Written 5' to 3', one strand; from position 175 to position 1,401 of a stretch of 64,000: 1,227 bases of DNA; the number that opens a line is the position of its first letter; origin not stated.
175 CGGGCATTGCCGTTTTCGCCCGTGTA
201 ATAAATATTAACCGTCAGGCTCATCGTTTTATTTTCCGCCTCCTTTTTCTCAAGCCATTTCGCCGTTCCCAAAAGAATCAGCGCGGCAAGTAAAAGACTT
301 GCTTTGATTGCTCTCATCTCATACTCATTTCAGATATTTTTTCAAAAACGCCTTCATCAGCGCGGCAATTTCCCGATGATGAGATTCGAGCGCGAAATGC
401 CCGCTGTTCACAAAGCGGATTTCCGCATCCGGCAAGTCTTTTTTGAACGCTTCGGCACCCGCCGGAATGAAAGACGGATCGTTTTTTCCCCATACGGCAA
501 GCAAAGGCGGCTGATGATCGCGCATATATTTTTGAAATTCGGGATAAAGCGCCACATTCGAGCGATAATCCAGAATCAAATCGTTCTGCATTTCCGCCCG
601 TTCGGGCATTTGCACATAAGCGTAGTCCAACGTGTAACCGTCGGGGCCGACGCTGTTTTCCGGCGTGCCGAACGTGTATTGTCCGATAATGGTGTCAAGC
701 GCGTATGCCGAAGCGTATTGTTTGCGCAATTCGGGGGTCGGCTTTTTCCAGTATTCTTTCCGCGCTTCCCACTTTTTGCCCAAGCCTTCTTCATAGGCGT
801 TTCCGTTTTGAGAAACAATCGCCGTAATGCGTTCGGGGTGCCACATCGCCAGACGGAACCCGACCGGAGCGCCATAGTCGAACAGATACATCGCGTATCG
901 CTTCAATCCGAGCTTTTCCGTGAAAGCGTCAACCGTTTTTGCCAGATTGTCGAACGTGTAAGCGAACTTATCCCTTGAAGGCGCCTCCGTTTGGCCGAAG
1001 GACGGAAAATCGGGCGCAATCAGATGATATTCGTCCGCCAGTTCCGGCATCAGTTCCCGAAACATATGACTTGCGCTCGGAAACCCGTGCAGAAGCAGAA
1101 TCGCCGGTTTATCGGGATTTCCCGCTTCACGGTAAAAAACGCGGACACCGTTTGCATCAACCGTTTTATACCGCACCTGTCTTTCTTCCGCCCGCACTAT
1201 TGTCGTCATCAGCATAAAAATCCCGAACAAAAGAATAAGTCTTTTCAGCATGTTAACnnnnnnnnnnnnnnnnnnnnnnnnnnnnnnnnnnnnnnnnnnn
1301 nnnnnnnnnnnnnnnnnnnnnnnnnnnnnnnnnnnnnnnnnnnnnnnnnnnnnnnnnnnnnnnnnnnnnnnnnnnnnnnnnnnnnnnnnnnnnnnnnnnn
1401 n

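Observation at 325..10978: Co-oriented cluster of Sec/TAT-exported flavoproteins and hydrolases next to the CRISPR locus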

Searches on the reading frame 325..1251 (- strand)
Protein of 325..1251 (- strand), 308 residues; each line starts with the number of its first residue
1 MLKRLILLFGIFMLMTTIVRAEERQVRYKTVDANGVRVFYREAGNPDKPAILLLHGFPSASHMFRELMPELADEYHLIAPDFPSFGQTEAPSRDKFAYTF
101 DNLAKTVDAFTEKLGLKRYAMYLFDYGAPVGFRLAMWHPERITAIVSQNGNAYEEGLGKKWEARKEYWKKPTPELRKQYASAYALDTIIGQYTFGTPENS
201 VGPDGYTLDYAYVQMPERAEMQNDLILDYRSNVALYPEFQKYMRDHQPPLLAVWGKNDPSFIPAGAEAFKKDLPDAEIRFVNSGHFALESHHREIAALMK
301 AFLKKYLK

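Call 3: search_protein_families(library=pfam, proteins=[window:325-1251:-], max_evalue=0.01)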
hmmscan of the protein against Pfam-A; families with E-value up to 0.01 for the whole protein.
window:325-1251:- (308 aa): 3 families
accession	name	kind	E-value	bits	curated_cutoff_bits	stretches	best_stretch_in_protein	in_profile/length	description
PF00561.26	Abhydrolase_1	-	3.3e-31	109.3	25.8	1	49-291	1-244/245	alpha/beta hydrolase fold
PF12697.13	Abhydrolase_6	-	1.5e-14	55.6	26.3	1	51-297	1-216/217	Alpha/beta hydrolase family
PF12146.15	Hydrolase_4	-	0.0036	17.1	27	0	48-147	4-106/239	Serine aminopeptidase, S33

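Call 27: search_protein_families(library=ncbifam, proteins=[window:325-1251:-], max_evalue=0.001)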
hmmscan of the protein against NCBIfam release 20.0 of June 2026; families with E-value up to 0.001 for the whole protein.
window:325-1251:- (308 aa): 26 families (the best 25 are shown)
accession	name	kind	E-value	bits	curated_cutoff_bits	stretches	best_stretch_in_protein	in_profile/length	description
NF002938.0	PRK03592.1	equivalog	1e-28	100.5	241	1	22-150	6-129/298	haloalkane dehalogenase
NF002043.0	PRK00870.1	subfamily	3.1e-26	92.5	265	1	28-305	23-300/302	haloalkane dehalogenase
NF002873.0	PRK03204.1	equivalog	2.1e-20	73.3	466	1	32-298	20-280/286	haloalkane dehalogenase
TIGR03056.1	bchO_mg_che_rel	equivalog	2.6e-18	66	172.55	1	30-151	10-129/278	alpha/beta fold hydrolase BchO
NF004514.1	PRK05855.1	equivalog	2.6e-18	65.9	455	1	30-118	4-91/578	SDR family oxidoreductase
NF051488.1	bifunc_PcaDC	exception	6.6e-18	65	390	1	40-167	4-127/375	bifunctional 3-oxoadipate enol-lactonase/4-carboxymuconolactone decarboxylase PcaDC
NF045632.1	hydroxlase_HsaD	equivalog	6.6e-18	64.7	400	1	15-146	1-133/290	4,5:9,10-diseco-3-hydroxy-5,9,17-trioxoandrosta-1(10),2-diene-4-oate hydrolase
NF011457.0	PRK14875.1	equivalog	5.9e-16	58.4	307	1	21-145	105-226/372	acetoin dehydrogenase dihydrolipoyllysine-residue acetyltransferase subunit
TIGR02427.1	protocat_pcaD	equivalog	7.6e-15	55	255.85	1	38-166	2-127/251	3-oxoadipate enol-lactonase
NF050089.1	i_nPHAscl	equivalog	2e-14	53.4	300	1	34-146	5-113/288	intracellular short-chain-length polyhydroxyalkanoate depolymerase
TIGR03695.1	menH_SHCHC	equivalog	2.6e-14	53.3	208.55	1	48-151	2-105/252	2-succinyl-6-hydroxy-2,4-cyclohexadiene-1-carboxylate synthase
TIGR01738.1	bioH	equivalog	4.2e-10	39.7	206.95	1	49-302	5-244/245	pimeloyl-ACP methyl ester esterase BioH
NF051487.1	bifunc_PcaCD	exception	3.9e-09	36.1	430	1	37-164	159-286/413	bifunctional 4-carboxymuconolactone decarboxylase/3-oxoadipate enol-lactonase PcaCD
TIGR03611.1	RutD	equivalog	4.5e-09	36.1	238.5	1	46-152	11-115/258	pyrimidine utilization protein D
TIGR01250.1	pro_imino_pep_2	subfamily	1.5e-07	31.3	167.65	1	29-131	5-110/288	proline iminopeptidase-family hydrolase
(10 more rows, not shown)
